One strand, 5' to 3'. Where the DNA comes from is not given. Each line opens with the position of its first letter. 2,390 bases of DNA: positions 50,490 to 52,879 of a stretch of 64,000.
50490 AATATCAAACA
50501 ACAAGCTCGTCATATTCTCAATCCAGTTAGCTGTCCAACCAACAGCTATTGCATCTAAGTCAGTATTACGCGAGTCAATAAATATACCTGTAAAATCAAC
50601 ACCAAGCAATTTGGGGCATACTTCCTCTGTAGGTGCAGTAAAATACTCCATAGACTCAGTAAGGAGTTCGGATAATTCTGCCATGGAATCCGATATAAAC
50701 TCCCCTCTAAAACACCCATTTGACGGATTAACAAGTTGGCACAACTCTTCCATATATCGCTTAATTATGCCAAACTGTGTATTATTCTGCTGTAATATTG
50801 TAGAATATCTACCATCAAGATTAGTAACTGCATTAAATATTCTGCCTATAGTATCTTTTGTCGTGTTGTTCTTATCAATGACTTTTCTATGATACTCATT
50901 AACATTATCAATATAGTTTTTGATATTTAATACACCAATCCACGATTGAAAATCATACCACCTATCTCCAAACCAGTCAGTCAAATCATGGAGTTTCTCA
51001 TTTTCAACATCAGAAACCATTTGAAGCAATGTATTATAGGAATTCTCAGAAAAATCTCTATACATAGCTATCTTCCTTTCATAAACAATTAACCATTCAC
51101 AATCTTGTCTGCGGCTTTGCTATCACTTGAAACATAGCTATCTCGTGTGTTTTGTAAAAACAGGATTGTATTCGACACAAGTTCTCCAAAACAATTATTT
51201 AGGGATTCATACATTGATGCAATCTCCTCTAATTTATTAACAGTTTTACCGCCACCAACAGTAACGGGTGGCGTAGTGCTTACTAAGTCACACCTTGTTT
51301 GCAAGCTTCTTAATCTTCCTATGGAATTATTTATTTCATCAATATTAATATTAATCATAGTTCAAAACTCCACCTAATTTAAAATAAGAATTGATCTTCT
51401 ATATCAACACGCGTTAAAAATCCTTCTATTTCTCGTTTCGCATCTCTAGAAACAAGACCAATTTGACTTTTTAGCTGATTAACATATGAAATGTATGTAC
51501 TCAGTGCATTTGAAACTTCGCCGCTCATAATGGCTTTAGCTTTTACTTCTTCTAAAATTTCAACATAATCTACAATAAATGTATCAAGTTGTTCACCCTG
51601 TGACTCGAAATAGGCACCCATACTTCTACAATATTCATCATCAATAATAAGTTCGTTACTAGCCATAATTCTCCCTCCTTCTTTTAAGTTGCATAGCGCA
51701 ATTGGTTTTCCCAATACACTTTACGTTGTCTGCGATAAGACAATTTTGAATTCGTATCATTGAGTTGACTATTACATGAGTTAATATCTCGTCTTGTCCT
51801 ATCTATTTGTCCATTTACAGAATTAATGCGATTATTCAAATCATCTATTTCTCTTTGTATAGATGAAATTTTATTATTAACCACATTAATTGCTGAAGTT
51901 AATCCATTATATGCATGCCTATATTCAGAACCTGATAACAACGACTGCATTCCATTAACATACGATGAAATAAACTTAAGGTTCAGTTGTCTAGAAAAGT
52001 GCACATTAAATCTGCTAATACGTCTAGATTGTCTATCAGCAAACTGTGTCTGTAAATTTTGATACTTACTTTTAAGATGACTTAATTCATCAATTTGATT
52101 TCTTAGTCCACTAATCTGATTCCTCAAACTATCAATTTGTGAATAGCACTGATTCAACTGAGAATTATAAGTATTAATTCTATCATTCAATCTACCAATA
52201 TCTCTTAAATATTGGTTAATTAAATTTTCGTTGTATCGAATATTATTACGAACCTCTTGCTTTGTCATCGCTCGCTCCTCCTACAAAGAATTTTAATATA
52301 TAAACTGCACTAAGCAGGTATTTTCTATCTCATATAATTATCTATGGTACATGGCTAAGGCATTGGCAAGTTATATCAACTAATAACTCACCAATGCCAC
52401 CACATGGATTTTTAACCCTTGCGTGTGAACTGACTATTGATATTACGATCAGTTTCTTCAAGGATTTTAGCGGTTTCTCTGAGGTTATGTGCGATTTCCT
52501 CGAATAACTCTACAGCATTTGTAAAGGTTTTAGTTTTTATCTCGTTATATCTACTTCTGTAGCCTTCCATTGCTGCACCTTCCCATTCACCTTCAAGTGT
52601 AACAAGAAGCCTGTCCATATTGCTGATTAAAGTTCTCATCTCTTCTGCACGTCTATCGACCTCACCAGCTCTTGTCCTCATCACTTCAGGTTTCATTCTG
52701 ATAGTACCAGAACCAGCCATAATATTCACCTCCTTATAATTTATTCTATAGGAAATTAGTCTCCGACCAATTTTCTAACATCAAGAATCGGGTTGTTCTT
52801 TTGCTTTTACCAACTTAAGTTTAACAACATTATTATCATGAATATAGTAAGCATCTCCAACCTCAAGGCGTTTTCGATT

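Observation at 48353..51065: Two adjacent effectors share an unrecognised ~115-aa N-terminal domain (not LXG-like by eye) with divergent C-termini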

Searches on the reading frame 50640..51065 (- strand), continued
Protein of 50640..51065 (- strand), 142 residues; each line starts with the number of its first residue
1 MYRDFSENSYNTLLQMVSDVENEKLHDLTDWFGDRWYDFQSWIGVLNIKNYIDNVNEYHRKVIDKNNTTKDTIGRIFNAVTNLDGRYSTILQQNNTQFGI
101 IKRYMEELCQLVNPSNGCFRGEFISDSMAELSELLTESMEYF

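Call 78: search_protein_families(library=pfam, alignment_id=A3, max_evalue=10)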
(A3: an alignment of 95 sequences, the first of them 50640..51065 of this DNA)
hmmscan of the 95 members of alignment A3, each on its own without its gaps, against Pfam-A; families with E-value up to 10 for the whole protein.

A. member 1, window:50640-51065:- (142 aa): 4 families
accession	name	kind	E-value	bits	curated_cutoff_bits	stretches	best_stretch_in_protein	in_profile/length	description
PF14637.11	FNIP_M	-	0.022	15.4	25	1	48-119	53-124/230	Folliculin-interacting protein middle domain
PF05013.17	FGase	-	0.035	14.7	28.9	1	18-99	22-81/219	N-formylglutamate amidohydrolase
PF25263.1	DUF7863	-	0.06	13.5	25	1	38-86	60-108/169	Domain of unknown function (DUF7863)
PF12712.13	DUF3805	-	0.061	13.8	22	1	36-95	30-88/152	Domain of unknown function (DUF3805)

B. families by the number of members that match (of 95 scanned): 192 families (the first 25 are shown)
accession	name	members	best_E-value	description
PF14253.11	AbiH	17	9.5e-05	Bacteriophage abortive infection AbiH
PF02520.22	ANIS5_cation-bd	14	9.7e-08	SXP/RAL-2 family protein Ani s 5-like, metal-binding domain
PF17190.9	RecG_N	13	1.4e-05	RecG N-terminal helical domain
PF04740.18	LXG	11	0.00035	LXG domain of WXG superfamily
PF12712.13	DUF3805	11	0.0019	Domain of unknown function (DUF3805)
PF11690.13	DUF3287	7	0.01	Protein of unknown function (DUF3287)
PF04136.21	COG3_N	5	0.0022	Conserved oligomeric Golgi complex subunit 3, N-terminal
PF00621.25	RhoGEF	5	0.012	RhoGEF domain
PF03999.17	MAP65_ASE1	4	0.0017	Microtubule associated protein (MAP65/ASE1 family)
PF04108.17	ATG17_like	4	0.0095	Autophagy protein ATG17-like domain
PF04513.17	Baculo_PEP_C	4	0.022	Baculovirus polyhedron envelope protein, PEP, C terminus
PF06518.16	DUF1104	4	0.024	Protein of unknown function (DUF1104)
PF01208.23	URO-D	4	0.028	Uroporphyrinogen decarboxylase (URO-D)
PF06103.16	DUF948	4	0.034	Bacterial protein of unknown function (DUF948)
PF00509.23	Hemagglutinin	3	0.0097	Haemagglutinin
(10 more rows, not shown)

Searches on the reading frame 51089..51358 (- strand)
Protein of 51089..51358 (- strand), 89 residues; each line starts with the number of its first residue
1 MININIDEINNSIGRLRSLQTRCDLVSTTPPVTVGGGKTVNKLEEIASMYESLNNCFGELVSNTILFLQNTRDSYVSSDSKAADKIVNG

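Call 4: search_protein_families(library=pfam, proteins=[window:51089-51358:-], max_evalue=1)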
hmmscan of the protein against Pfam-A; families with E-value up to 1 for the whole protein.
window:51089-51358:- (89 aa): 1 family
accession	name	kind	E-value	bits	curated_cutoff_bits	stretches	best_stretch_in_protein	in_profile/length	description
PF17279.8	DUF5344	-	3.6e-05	24.7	27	1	2-84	4-86/87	Family of unknown function (DUF5344)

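Call 5: search_protein_families(library=ncbifam, proteins=[window:51089-51358:-], max_evalue=1)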
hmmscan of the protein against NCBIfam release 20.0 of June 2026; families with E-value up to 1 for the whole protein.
window:51089-51358:- (89 aa): 0 families

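Call 74: search_protein_families(library=pfam, alignment_id=A8, max_evalue=0.01)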
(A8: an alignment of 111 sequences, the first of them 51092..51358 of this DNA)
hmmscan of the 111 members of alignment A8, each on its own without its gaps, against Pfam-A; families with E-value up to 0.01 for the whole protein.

A. member 1, window:51092-51358:- (89 aa): 1 family
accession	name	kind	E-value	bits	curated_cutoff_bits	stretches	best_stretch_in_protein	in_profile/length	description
PF17279.8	DUF5344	-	3.6e-05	24.7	27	1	2-84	4-86/87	Family of unknown function (DUF5344)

B. families by the number of members that match (of 111 scanned): 218 families (the first 25 are shown)
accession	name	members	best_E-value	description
PF16888.10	YwqH-like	30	1.1e-34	YwqH-like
PF17279.8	DUF5344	26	1.8e-10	Family of unknown function (DUF5344)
PF07889.17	DUF1664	14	7.3e-06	Protein of unknown function (DUF1664)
PF05531.17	NPV_P10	11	1.5e-07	Nucleopolyhedrovirus P10 protein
PF06419.17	COG6_N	11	4.2e-07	Conserved oligomeric complex COG6, N-terminal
PF06810.17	Phage_scaffold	10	9.3e-07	Phage capsid assembly scaffolding protein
PF12325.13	TMF_TATA_bd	10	1.3e-06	TATA element modulatory factor 1 TATA binding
PF10473.14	CENP-F_leu_zip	10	2e-06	Leucine-rich repeats of kinetochore protein Cenp-F/LEK1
PF13166.12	AAA_13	10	9.6e-06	AAA domain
PF07926.17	TPR_MLP1_2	10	2.2e-05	TPR/MLP1/MLP2-like protein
PF01920.25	Prefoldin_2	10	0.00037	Prefoldin subunit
PF00038.26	Filament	9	1.5e-07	Intermediate filament protein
PF25014.1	NET2A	9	1e-06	NET2A-like domain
PF02996.22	Prefoldin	9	1.6e-05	Prefoldin subunit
PF02465.23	FliD_N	9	0.00043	Flagellar hook-associated protein 2 N-terminus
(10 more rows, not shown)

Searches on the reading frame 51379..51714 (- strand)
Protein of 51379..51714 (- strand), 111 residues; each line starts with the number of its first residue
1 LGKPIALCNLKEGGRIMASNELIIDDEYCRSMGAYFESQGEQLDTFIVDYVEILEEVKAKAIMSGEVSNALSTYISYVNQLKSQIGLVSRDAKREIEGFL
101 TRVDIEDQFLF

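Call 4: search_protein_families(library=pfam, proteins=[window:51379-51714:-], max_evalue=1)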
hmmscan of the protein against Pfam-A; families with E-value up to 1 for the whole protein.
window:51379-51714:- (111 aa): 1 family
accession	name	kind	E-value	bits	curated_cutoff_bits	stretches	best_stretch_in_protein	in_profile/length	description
PF13419.12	HAD_2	-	0.1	13.1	23.8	1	42-109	57-122/178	Haloacid dehalogenase-like hydrolase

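Call 5: search_protein_families(library=ncbifam, proteins=[window:51379-51714:-], max_evalue=1)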
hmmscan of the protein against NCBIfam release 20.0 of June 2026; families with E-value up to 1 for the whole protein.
window:51379-51714:- (111 aa): 2 families
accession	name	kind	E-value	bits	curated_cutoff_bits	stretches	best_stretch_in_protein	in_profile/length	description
TIGR02371.1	ala_DH_arch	equivalog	0.038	13.1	409.15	1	30-89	219-277/325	alanine dehydrogenase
TIGR01338.1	phycocy_alpha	equivalog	0.12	12.3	269.45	1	49-79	127-157/161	C-phycocyanin subunit alpha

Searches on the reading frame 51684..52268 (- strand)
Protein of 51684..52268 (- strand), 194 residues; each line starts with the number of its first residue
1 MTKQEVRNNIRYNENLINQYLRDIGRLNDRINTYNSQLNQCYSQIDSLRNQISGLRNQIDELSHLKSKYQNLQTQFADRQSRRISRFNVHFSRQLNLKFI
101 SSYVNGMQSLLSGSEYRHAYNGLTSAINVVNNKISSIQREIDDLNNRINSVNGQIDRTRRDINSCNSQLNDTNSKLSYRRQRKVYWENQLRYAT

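Call 4: search_protein_families(library=pfam, proteins=[window:51684-52268:-], max_evalue=1)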
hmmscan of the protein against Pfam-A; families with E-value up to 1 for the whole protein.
window:51684-52268:- (194 aa): 194 families (the best 25 are shown)
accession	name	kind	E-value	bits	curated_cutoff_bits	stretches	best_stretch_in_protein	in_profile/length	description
PF25450.1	Rab11-FIP3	-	3e-08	34.4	31.9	2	126-191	55-120/125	Rab11-FIP3-like domain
PF05531.17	NPV_P10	-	1.5e-07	32.2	29.8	2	125-177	11-66/75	Nucleopolyhedrovirus P10 protein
PF00038.26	Filament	-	1.5e-07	31.8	40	2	115-179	193-257/313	Intermediate filament protein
PF06419.17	COG6_N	-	4.2e-07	30.5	27.4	2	127-177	35-85/114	Conserved oligomeric complex COG6, N-terminal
PF06810.17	Phage_scaffold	-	9.3e-07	29.4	35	1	17-79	20-82/170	Phage capsid assembly scaffolding protein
PF16888.10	YwqH-like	-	1.1e-06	29.3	33.7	2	44-158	11-121/123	YwqH-like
PF01576.24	Myosin_tail_1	-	1.2e-06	27.1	38.1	1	130-191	431-492/1081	Myosin tail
PF12325.13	TMF_TATA_bd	-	1.3e-06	28.9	29.1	1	11-82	8-79/115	TATA element modulatory factor 1 TATA binding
PF12795.12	MscS_porin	-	6e-06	26.5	34.4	2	123-177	83-137/238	Mechanosensitive ion channel porin domain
PF06009.19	Laminin_II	-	6.5e-06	26.6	33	2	123-177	22-76/138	Laminin Domain II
PF10186.14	ATG14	-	6.7e-06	25.9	33.2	2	110-185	45-115/347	Vacuolar sorting 38 and autophagy-related subunit 14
PF07889.17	DUF1664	-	7.3e-06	26.5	34.6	2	117-177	58-118/124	Protein of unknown function (DUF1664)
PF04012.17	PspA_IM30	-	8.6e-06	25.9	33.9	1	13-70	82-139/220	PspA/IM30 family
PF16331.10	TolA_bind_tri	-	1.2e-05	25.8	30.1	2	129-176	15-62/76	TolA binding protein trimerisation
PF25762.1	HAUS1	-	1.3e-05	25.6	40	1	112-186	101-175/236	HAUS augmin-like complex subunit 1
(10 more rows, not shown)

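Call 5: search_protein_families(library=ncbifam, proteins=[window:51684-52268:-], max_evalue=1)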
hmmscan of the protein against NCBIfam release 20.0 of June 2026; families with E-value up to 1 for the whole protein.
window:51684-52268:- (194 aa): 83 families (the best 25 are shown)
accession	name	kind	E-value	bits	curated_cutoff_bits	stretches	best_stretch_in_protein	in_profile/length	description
NF045487.1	ASRP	equivalog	6.7e-10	38.2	300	2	15-90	408-483/593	archaea-specific SMC-related protein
TIGR02168.1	SMC_prok_B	equivalog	1.4e-08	33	567.35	1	4-182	766-939/1181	chromosome segregation protein SMC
NF047515.1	SpiroCoCo_C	equivalog_domain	3.1e-08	33.2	125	2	14-78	151-215/313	SpiroCoCo family coiled-coil protein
NF041034.1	Rad50_Sulf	equivalog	8.4e-08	30.5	1000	1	10-173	540-697/872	DNA double-strand break repair ATPase Rad50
NF003034.1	PRK03918.1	equivalog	4.8e-07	28.2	700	1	4-175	168-336/878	DNA double-strand break repair ATPase Rad50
TIGR04523.1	Mplasa_alph_rch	subfamily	5.5e-07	27.9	270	1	8-180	110-273/745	helix-rich protein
TIGR02169.1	SMC_prok_A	equivalog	1.6e-06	26.2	729.4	2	120-183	705-768/1165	chromosome segregation protein SMC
NF047516.1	LA_3659_fam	equivalog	3e-06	27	36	2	8-89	68-163/221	LA_3659 family protein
NF047514.1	SpiroCoCo_N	equivalog_domain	3e-06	27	75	2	8-89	68-163/221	SpiroCoCo family coiled-coil protein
TIGR04211.1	SH3_and_anchor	equivalog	3.4e-06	26.8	65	2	18-78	55-119/198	TIGR04211 family SH3 domain-containing protein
NF049873.2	cytotoxin_MakE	exception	6.5e-06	25.4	360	1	64-168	88-192/352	alpha-pore-forming cytotoxin subunit MakE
TIGR00293.1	TIGR00293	equivalog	6.6e-06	26.3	53.9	2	26-71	3-47/129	prefoldin subunit alpha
NF038218.1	IcmG_DotF_IVB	equivalog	7.2e-06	25.9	200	2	23-64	139-180/266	type IVB secretion system protein IcmG/DotF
NF002572.0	PRK02224.1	equivalog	7.3e-06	24.5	1087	1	12-75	643-706/888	DNA double-strand break repair ATPase Rad50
NF033885.1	conj_TraP_IncI1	equivalog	1.5e-05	24.8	135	2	18-84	96-161/217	conjugal transfer protein TraP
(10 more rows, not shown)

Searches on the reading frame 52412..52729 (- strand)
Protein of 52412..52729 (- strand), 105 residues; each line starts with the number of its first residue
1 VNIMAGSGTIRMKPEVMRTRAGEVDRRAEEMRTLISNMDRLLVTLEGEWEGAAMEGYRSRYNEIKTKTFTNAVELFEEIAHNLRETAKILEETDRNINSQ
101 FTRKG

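Call 4: search_protein_families(library=pfam, proteins=[window:52412-52729:-], max_evalue=1)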
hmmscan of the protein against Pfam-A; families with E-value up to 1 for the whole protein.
window:52412-52729:- (105 aa): 5 families
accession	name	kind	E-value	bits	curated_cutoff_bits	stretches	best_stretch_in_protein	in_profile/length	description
PF06013.18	WXG100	-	8.5e-15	55.2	27.3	1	10-95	2-86/86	Proteins of 100 residues with WXG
PF10824.14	T7SS_ESX_EspC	-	1.9e-05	25.5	23.5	1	9-99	4-96/100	Excreted virulence factor EspC, type VII ESX diderm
PF25547.1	WXG100_2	-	0.0062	16.9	27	1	23-98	37-113/150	WXG100 like domain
PF18879.6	EspA_EspE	-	0.11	13.3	27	1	24-96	12-81/84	EspA/EspE family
PF18801.6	RapH_N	-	0.18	12.2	27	1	61-85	15-39/62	response regulator aspartate phosphatase H, N terminal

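Call 5: search_protein_families(library=ncbifam, proteins=[window:52412-52729:-], max_evalue=1)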
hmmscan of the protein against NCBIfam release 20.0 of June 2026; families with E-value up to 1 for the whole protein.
window:52412-52729:- (105 aa): 3 families
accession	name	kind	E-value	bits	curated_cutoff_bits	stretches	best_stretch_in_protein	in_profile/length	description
TIGR03930.1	WXG100_ESAT6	subfamily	3.8e-16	59.1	44.85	1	10-97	2-88/90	WXG100 family type VII secretion target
NF035934.1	ESAT6_2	subfamily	7.7e-06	26.1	100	1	15-100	8-92/96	pore-forming ESAT-6 family protein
NF045650.1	CD1247_Nterm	equivalog_domain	0.057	14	30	0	55-98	13-56/70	CD1247 N-terminal domain-containing protein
